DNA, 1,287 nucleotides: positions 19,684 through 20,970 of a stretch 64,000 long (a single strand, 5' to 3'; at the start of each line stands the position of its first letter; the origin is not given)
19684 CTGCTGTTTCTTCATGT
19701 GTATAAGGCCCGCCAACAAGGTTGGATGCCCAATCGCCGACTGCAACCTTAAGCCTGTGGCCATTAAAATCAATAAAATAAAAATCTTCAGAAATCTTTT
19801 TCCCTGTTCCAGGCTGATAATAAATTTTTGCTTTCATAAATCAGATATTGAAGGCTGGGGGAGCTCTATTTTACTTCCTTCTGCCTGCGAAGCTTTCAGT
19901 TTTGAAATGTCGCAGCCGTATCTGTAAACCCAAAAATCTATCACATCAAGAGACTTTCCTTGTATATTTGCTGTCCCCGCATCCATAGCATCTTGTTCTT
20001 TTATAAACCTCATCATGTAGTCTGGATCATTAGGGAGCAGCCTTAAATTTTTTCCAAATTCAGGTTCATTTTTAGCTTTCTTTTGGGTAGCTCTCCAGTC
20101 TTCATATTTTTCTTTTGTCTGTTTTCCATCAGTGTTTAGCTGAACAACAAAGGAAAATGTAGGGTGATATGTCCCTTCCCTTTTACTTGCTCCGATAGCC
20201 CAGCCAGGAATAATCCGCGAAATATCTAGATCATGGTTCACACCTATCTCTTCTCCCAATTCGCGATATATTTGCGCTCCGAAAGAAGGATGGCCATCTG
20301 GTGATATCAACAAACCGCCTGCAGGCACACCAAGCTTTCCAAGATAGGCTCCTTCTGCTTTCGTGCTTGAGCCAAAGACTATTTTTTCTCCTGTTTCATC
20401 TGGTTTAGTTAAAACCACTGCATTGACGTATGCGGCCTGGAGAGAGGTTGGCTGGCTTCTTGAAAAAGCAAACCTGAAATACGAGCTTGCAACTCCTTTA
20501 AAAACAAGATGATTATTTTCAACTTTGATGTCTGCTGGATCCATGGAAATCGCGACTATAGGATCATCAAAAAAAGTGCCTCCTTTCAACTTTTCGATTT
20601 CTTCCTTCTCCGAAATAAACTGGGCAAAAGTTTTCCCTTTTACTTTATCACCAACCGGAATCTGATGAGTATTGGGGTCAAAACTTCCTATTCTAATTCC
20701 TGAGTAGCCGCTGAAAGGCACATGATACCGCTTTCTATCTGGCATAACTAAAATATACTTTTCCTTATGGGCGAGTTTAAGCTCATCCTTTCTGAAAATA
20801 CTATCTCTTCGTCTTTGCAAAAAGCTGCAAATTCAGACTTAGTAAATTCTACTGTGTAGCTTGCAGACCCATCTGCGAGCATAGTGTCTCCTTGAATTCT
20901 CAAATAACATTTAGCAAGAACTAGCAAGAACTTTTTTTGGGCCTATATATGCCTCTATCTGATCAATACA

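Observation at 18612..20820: Three-gene operon of uncharacterised proteins (Nudix-like, PP2C-like, small) inside the glycan island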

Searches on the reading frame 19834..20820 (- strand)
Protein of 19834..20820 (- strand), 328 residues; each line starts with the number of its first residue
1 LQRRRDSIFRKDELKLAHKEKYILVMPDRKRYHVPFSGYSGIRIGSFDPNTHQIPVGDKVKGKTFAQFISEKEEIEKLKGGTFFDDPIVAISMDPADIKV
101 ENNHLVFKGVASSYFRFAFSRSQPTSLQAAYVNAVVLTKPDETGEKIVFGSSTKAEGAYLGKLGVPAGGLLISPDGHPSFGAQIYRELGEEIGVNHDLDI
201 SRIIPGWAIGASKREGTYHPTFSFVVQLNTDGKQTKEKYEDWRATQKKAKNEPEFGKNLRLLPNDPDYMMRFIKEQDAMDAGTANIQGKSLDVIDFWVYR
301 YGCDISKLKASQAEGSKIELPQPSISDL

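Call 3: search_protein_families(library=pfam, proteins=[window:19834-20820:-], max_evalue=1)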
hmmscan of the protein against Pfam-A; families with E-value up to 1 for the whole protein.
window:19834-20820:- (328 aa): 0 families

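Call 4: search_protein_families(library=padloc, proteins=[window:19834-20820:-], max_evalue=1)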
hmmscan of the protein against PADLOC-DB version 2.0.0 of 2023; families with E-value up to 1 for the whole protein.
window:19834-20820:- (328 aa): 0 families

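Call 5: search_protein_families(library=ncbifam, proteins=[window:19834-20820:-], max_evalue=1)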
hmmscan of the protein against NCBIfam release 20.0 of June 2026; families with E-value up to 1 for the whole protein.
window:19834-20820:- (328 aa): 0 families

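Call 12: find_homologous_proteins(query=window:19834-20745:-, max_evalue=0.001)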
Query window:19834-20745:- (303 aa): 2 proteins with E <= 0.001 among 1008 candidates.
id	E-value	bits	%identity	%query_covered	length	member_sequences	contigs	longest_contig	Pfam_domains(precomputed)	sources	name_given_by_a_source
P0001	9.2e-203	690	100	100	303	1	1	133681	-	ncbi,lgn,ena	-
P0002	1.7e-52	197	39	99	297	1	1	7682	-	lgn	-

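Call 13: find_encoding_contigs(protein=P0002, flank=10000, max_places=10)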
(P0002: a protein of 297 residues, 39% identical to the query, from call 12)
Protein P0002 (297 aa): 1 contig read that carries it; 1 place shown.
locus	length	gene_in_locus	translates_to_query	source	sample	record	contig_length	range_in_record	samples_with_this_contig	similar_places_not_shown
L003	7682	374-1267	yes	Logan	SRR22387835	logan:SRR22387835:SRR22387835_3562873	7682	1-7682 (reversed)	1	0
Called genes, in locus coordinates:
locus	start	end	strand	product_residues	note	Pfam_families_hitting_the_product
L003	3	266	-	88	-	?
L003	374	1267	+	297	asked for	-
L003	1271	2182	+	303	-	-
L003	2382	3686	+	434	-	PF01210:NAD_Gly3P_dh_N (weak), PF03446:NAD_binding_2, PF03721:UDPG_MGDP_dh_N, PF03807:F420_oxidored (faint), PF00984:UDPG_MGDP_dh, PF03720:UDPG_MGDP_dh_C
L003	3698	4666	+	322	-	PF00106:adh_short (weak), PF01073:3Beta_HSD, PF01370:Epimerase, PF02719:Polysacc_synt_2 (faint), PF04321:RmlD_sub_bind (faint), PF16363:GDP_Man_Dehyd, PF13460:NAD_binding_10 (weak), PF07993:NAD_binding_4 (weak)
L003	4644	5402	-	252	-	PF00535:Glycos_transf_2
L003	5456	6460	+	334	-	PF02729:OTCace_N, PF00185:OTCace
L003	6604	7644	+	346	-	PF00108:Thiolase_N (faint), PF08541:ACP_syn_III_C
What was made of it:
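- The position is syntenic between two related archaea (call 13).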

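Call 14: list_cluster_members(proteins=[window:19834-20745:-, window:18968-19837:-, window:18612-18971:-])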
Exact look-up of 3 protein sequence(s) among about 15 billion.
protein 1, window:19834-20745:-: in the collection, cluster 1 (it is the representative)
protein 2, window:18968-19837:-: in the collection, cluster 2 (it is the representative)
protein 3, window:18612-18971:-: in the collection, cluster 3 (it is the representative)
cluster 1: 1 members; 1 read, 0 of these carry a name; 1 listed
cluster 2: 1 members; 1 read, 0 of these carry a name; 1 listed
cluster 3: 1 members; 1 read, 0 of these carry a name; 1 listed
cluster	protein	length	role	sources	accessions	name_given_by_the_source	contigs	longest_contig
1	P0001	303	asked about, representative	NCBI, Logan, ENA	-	-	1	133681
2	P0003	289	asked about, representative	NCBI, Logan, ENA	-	-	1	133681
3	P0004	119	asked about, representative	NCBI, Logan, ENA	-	-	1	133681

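Call 29: search_solved_structures(query=A1, max_evalue=10, show_alignments=2)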
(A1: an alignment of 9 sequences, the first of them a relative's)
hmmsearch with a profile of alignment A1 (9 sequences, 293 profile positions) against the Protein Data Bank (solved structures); distinct sequences matched with E-value up to 10: 7.
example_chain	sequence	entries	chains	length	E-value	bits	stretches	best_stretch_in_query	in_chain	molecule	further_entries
8wuw_a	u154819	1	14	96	0.12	14.5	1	93-155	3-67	Co-chaperonin GroES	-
8wux_a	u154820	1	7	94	0.2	13.8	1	94-155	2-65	Co-chaperonin GroES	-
5m11_A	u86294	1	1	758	0.25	13.5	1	17-66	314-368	Immunoreactive 84kD antigen PG93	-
4gxo_A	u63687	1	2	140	0.26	13.4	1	103-162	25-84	MarR family regulatory protein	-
3hrm_A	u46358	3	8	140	0.27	13.3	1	103-162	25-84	HTH-type transcriptional regulator sarZ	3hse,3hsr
3bb9_A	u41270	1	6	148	0.54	12.4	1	100-156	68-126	Putative orphan protein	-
7o4z_A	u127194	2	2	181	1.8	10.6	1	130-170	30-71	Carboxysome assembly protein CcmM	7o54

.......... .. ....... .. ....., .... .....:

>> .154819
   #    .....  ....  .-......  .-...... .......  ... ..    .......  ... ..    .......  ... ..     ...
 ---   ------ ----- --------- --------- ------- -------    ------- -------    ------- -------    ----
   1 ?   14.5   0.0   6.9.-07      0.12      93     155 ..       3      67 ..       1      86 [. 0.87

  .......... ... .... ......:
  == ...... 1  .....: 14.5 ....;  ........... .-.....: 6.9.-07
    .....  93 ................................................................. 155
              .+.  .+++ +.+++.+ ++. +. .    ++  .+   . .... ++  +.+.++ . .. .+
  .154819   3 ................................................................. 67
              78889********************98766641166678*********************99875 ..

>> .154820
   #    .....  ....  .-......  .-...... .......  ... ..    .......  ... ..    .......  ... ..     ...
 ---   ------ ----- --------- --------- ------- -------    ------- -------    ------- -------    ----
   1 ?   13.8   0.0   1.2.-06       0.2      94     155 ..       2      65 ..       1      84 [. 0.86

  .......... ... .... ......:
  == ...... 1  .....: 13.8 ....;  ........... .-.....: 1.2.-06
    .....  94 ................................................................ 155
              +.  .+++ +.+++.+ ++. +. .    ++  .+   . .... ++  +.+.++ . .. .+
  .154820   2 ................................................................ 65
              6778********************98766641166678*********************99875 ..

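Call 30: search_solved_structures(query=A2, max_evalue=10, show_alignments=3)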
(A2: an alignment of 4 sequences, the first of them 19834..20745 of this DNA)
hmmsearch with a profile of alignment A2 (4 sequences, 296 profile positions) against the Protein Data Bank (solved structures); distinct sequences matched with E-value up to 10: 1.
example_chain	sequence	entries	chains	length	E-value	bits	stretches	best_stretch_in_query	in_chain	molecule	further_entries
1mut_A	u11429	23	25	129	1.4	11.6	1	108-166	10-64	NUCLEOSIDE TRIPHOSPHATE PYROPHOSPHOHYDROLASE | Mutator mutT protein | 7,8-dihydro-8-oxoguanine-triphosphatase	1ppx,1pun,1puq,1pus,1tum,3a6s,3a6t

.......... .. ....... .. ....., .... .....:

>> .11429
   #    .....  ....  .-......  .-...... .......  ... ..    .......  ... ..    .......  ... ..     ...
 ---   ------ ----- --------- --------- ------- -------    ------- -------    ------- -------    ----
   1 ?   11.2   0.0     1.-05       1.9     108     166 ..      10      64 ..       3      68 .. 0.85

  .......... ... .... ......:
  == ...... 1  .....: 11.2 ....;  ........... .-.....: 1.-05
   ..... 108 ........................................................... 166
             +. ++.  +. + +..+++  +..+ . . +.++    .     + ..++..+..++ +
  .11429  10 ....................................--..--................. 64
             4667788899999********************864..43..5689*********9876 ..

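Call 34: predict_structure(alignment_id=A1)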
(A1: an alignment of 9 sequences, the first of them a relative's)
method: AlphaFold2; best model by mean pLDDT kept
length: 289 residues; sequences in the alignment: 9
mean_pLDDT: 85.9   pTM: 0.86
mean pLDDT of the five models: 85.9, 82.9, 80.9, 75.3, 68.7
residues with pLDDT >= 90: 151; 70-90: 99; 50-70: 32; < 50: 7
segments of 3 or more residues with pLDDT < 50: 261-265
pLDDT, mean of each block of 10 residues (from residue 1): 89 84 94 85 86 96 93 97 97 95 86 91 96 96 92 76 68 68 75 87 84 97 92 91 84 55 55 93 87
secondary structure, 60 per line:
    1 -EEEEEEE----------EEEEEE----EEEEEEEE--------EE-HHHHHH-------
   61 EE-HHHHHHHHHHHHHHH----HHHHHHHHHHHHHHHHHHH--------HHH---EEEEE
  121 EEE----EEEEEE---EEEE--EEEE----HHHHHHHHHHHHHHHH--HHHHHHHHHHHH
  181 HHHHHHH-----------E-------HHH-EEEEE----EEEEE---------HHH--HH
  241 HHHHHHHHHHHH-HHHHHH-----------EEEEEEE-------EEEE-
elements in order: E2-8 E19-24 E29-36 H48-53 H64-78 H83-101 E116-123 E128-133 E137-140 E143-146 H151-166 H169-187 E211-215 E220-224 H239-252 H254-259 E271-277 E285-288
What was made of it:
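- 18968..19837 (-): g2: 289-aa PPM/PP2C-fold metallophosphatase of a new archaeal subfamily. Its motifs are E17-D18, G34-D35-W36, V133-G-D135, S195-YPAIDGT-202, W224-S-D226-G and D269-D270-R-T. AF2 model pLDDT 85.9, pTM 0.86 (call 34).
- On PPM/PP2C superfamily (g2): AF2 model pLDDT 85.9 (call 34).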

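Call 36: predict_structure(alignment_id=A3)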
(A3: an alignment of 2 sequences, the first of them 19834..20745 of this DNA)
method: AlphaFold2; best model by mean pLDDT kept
length: 303 residues; sequences in the alignment: 2
mean_pLDDT: 38.5   pTM: 0.28
mean pLDDT of the five models: 38.5, 38.3, 34.9, 32.5, 31.8
residues with pLDDT >= 90: 0; 70-90: 9; 50-70: 50; < 50: 244
segments of 3 or more residues with pLDDT < 50: 1-200, 224-257, 296-303
pLDDT, mean of each block of 10 residues (from residue 1): 21 23 30 34 42 28 27 32 28 23 24 28 26 29 29 39 48 45 39 43 55 59 40 35 45 50 59 60 72 48 24
secondary structure, 60 per line:
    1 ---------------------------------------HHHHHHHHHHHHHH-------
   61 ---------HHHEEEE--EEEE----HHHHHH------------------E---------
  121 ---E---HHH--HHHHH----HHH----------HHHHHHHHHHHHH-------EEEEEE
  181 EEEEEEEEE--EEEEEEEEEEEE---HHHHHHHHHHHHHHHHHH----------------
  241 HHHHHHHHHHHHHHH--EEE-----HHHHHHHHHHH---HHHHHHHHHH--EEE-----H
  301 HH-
elements in order: H40-53 E73-76 E79-82 H87-92 H133-137 H155-167 E175-189 E192-203 H207-224 H241-255 E258-260 H266-276 H280-289 E292-294
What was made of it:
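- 19834..20745 (-): g1: 303-aa divergent Nudix-like protein. The Nudix core Y-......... covers residues 160-169, with E162, E165, E166 and G168 invariant. Unassigned regions of about 100 aa (N-terminal) and 90 aa (C-terminal) flank it. The AF2 model failed at pLDDT 38 (call 36).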

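Call 38: fold_search(model_id=the predicted structure, library=pdb)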
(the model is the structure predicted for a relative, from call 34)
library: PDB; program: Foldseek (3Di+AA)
matches with E <= 10: 322; with E <= 0.001: 124
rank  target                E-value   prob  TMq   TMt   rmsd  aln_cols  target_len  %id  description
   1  6iht_A                1.1e-09  1.00  0.50  0.59   7.1       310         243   15  Crystal structure of bacterial serine phosphatase bound with phosphorylated peptide (released 2019-08-07)
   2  6ihr                  1.4e-09  1.00  0.51  0.57   8.0       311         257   14  Crystal structure of bacterial serine phosphatase with His tag (released 2019-08-07)
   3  6ihs                  4.4e-09  1.00  0.50  0.57   8.0       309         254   14  Crystal structure of bacterial serine phosphatase with His-tag mutation (released 2019-08-07)
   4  6ihl                  6.2e-09  1.00  0.49  0.56   8.5       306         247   13  Crystal structure of bacterial serine phosphatase (released 2019-08-07)
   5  4yzh_A                8.8e-09  1.00  0.40  0.39  11.3       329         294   11  Structure of the Arabidopsis TAP38/PPH1 in complex with pLhcb1 phosphopeptide substrate (released 2015-04-29)
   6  5f1m                  9.3e-09  1.00  0.50  0.56   7.5       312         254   14  Crystal structure of Serine/threonine phosphatase Stp1 from Staphylococcus aureus (released 2016-08-24)
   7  6ihw                  1.1e-08  1.00  0.48  0.55   8.3       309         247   14  Crystal structure of bacterial serine phosphatase bearing R161K mutation (released 2019-08-07)
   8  4yzg_A                1.2e-08  1.00  0.42  0.42  11.8       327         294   13  Structure of the Arabidopsis TAP38/PPH1, a state-transition phosphatase responsible for dephosphorylation of LHCII (released 2015-04-29)
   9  1txo_A                1.5e-08  1.00  0.49  0.59   8.4       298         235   14  Crystal structure of the Mycobacterium tuberculosis serine/threonine phosphatase PstP/Ppp at 1.95 A. (released 2004-11-23)
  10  3w40_A                2.4e-08  1.00  0.46  0.64   5.0       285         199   14  Crystal structure of RsbX in complex with magnesium in space group P1 (released 2014-01-22)
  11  1txo_B                2.5e-08  1.00  0.47  0.56   8.7       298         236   14  Crystal structure of the Mycobacterium tuberculosis serine/threonine phosphatase PstP/Ppp at 1.95 A. (released 2004-11-23)
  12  6ihv                  2.8e-08  1.00  0.52  0.66   4.8       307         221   13  Crystal structure of bacterial serine phosphatase bearing R161E mutation (released 2019-08-07)
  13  2pk0_C                2.8e-08  1.00  0.49  0.57   8.9       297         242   12  Structure of the S. agalactiae serine/threonine phosphatase at 2.65 resolution (released 2007-06-12)
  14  2j86_B                3.6e-08  1.00  0.43  0.50   9.4       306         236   16  Structural analysis of the PP2C Family Phosphatase tPphA of Thermosynechococcus elongatus (released 2007-11-06)
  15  2xzv                  4.0e-08  1.00  0.41  0.48  10.0       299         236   15  The cyanobacterial PP2C-like phosphatase tPphA requires three metals in the catalytic center for efficient catalysis (released 2011-02-09)
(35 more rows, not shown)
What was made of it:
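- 18968..19837 (-): Foldseek top 50 hits are all PP2C phosphatases, E down to 1e-9 (call 38).
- On PPM/PP2C superfamily (g2): The Foldseek PDB top 50 are all PPM phosphatases, E down to 1.1e-9, probability 1.00 (call 38).
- Closest known: PPM / PP2C metal-dependent protein phosphatases, nearest Pfam family PP2C_2. Same: Same fold: Foldseek probability 1.00, TM up to 0.66 (call 38).
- The model is confident and all top 50 PDB hits are PP2C phosphatases (calls 34, 38). All structural neighbours are protein phosphatases: Stp1, PstP, RsbX, tPphA, PppA, HAB1/ABI1 (call 38).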

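Call 39: search_protein_representatives(alignment_id=A1)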
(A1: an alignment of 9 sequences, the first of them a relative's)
Query: 9 sequences, 293 profile positions. Proteins with E-value up to 0.001 (for the whole library): 327; up to 1e-10: 103; up to 1e-30: 24. The best 150 are listed.
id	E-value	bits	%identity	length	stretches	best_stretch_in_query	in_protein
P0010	1.4e-128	444.3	-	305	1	1-293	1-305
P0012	9.4e-128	441.6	-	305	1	1-292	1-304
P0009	6.6e-125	432.3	-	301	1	1-293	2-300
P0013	1.2e-100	352.7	-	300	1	1-292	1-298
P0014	1.8e-100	352.1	-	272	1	1-287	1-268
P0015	1.1e-86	306.9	-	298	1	1-288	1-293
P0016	2.0e-82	292.8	-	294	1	1-286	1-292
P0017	3.3e-80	285.5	-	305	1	1-293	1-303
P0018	5.8e-80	284.8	-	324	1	8-292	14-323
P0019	1.3e-63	231.1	-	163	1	128-286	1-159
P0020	2.8e-62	226.7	-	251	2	161-292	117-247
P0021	3.7e-56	206.6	-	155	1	1-151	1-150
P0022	2.4e-53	197.4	-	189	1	1-160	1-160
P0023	1.1e-49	185.4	-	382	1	10-280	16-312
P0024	3.4e-45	170.6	-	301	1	9-236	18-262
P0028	4.7e-35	137.4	-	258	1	61-273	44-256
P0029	1.5e-33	132.4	-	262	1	54-277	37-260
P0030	1.1e-31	126.3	-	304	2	15-188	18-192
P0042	1.3e-25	106.4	-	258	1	61-273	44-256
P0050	2.6e-22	95.5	-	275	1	64-272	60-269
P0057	2.1e-21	92.5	-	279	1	57-271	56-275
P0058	4.8e-21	91.4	-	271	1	60-274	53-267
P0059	1.0e-20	90.3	-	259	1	59-273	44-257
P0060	2.1e-20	89.3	-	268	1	40-273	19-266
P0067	9.2e-20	87.1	-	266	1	50-273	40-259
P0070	2.7e-19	85.6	-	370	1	59-278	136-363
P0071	9.8e-19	83.8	-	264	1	66-271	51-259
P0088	3.1e-15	72.3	-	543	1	50-273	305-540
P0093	5.6e-14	68.2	-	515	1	53-271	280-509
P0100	7.5e-13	64.5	-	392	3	14-160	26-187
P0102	1.8e-12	63.3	-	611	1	64-276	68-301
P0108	1.9e-11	59.9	-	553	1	56-271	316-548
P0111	3.7e-11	58.9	-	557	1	55-270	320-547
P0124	1.1e-09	54.1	-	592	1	57-271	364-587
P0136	1.2e-08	50.7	-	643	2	193-271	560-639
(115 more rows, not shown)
